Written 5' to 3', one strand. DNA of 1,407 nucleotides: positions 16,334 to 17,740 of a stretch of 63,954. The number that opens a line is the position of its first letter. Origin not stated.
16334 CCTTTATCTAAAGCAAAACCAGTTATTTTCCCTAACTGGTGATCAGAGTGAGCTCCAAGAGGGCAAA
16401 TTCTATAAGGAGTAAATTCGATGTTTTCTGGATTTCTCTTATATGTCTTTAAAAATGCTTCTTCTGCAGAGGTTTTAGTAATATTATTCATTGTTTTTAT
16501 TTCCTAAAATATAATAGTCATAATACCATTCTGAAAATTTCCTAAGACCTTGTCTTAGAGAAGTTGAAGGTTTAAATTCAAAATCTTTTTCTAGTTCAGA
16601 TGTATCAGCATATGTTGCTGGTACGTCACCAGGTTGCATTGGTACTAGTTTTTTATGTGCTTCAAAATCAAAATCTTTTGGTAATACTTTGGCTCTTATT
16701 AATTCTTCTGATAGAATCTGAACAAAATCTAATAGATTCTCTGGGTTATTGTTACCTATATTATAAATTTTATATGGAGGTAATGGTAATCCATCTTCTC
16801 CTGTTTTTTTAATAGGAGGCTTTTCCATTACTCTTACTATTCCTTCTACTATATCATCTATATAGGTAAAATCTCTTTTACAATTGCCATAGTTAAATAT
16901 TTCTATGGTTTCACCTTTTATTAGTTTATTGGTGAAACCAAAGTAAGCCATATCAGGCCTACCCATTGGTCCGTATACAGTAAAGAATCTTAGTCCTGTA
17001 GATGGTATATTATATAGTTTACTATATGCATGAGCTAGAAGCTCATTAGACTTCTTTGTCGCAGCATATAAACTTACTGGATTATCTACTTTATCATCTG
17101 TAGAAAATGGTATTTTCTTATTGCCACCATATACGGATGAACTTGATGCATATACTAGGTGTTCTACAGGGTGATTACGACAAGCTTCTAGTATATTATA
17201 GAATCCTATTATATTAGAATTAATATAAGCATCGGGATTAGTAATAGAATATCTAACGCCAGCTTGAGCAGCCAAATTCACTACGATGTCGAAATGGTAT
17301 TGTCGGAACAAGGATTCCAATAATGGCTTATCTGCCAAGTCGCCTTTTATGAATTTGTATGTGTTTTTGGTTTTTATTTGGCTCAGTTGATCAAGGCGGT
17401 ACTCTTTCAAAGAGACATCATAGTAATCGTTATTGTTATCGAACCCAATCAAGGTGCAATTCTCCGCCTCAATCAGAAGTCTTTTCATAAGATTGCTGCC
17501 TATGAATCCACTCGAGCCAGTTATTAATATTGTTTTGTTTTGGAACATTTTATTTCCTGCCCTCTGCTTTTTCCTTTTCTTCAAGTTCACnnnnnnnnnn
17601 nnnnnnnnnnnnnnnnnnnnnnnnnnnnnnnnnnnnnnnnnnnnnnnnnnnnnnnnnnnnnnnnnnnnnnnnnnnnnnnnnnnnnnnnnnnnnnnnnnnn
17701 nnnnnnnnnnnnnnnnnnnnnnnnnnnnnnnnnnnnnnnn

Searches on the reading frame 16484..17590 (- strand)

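Call 46: search_protein_families(library=pfam, proteins=[window:16484-17590:-], max_evalue=5)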
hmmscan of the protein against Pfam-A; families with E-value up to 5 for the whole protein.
window:16484-17590:- (368 aa): 10 families
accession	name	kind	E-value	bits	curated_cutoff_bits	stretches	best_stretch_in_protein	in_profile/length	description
PF01370.27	Epimerase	-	2.6e-56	191.1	20.9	1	21-279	1-240/240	NAD dependent epimerase/dehydratase family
PF16363.11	GDP_Man_Dehyd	-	1.1e-52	180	27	1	22-351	1-331/332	GDP-mannose 4,6 dehydratase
PF01073.25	3Beta_HSD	-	1.1e-20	74.3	22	1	22-256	1-230/280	3-beta hydroxysteroid dehydrogenase/isomerase family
PF02719.21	Polysacc_synt_2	-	4e-18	66.1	20.2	1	21-193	1-156/293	Polysaccharide biosynthesis protein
PF04321.23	RmlD_sub_bind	-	9.8e-18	64.7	27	1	20-296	2-230/287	RmlD substrate binding domain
PF07993.18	NAD_binding_4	-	2.9e-10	40.2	20.1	1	23-207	1-209/258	Male sterility protein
PF13460.12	NAD_binding_10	-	0.00029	21.2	27.2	1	67-184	30-130/184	NAD(P)H-binding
PF08659.16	KR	-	0.018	15.4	22.6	1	20-157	2-143/180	KR domain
PF00106.31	adh_short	-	0.051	13.5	26.6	1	19-137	1-119/195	short chain dehydrogenase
PF05368.20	NmrA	-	0.1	12.6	27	1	17-104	1-76/298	NmrA-like family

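Call 70: search_protein_families(library=ncbifam, proteins=[window:16484-17548:-], max_evalue=1e-10)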
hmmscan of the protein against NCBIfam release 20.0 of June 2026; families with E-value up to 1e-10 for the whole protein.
window:16484-17548:- (354 aa): 19 families
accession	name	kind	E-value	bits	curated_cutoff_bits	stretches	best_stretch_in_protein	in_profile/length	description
TIGR01181.1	dTDP_gluc_dehyt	equivalog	2.2e-47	161.7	365.1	1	7-344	2-313/321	dTDP-glucose 4,6-dehydratase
TIGR01179.1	galE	equivalog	1e-36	126.4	262.3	1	7-341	2-324/332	UDP-glucose 4-epimerase GalE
NF011728.1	PRK15181.1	equivalog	4.3e-36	124.6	760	1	4-345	15-340/348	Vi polysaccharide biosynthesis UDP-N-acetylglucosaminuronic acid C-4 epimerase TviC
NF007490.0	PRK10084.1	subfamily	1.3e-35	123.1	649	1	7-344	3-336/361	dTDP-glucose 4,6-dehydratase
TIGR04180.1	EDH_00030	hypoth_equivalog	5e-35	121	475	1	7-244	1-228/297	NAD-dependent 4,6-dehydratase LegB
TIGR02197.1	heptose_epim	equivalog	3.1e-29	102.1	274.6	1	7-343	1-314/316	ADP-glyceromanno-heptose 6-epimerase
NF007582.0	PRK10217.1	equivalog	7e-29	101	698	1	5-343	2-332/355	dTDP-glucose 4,6-dehydratase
NF007956.0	PRK10675.1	subfamily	7.9e-26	91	394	1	7-335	3-322/338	UDP-glucose 4-epimerase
TIGR02622.1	CDP_4_6_dhtase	equivalog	5e-19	68.6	278.45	1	1-179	1-172/352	CDP-glucose 4,6-dehydratase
NF043036.1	ErythonDh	equivalog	3.7e-18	65.8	325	1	7-211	3-199/321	D-erythronate dehydrogenase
NF008872.0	PRK11908.1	equivalog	6.7e-17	61.5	294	1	5-342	2-335/349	bifunctional UDP-4-keto-pentose/UDP-xylose synthase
TIGR01214.1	rmlD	equivalog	1.9e-15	56.7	224.05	1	6-243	1-199/285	dTDP-4-dehydrorhamnose reductase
NF042422.1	oxyalk_red_OleD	equivalog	3.4e-15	56.2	580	1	7-279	3-246/329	2-alkyl-3-oxoalkanoate reductase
TIGR03589.1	PseB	equivalog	2.1e-14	53.2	407.75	1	1-171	1-145/324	UDP-N-acetylglucosamine 4,6-dehydratase (inverting)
TIGR01472.1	gmd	equivalog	1e-13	51.3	415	1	6-236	2-234/342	GDP-mannose 4,6-dehydratase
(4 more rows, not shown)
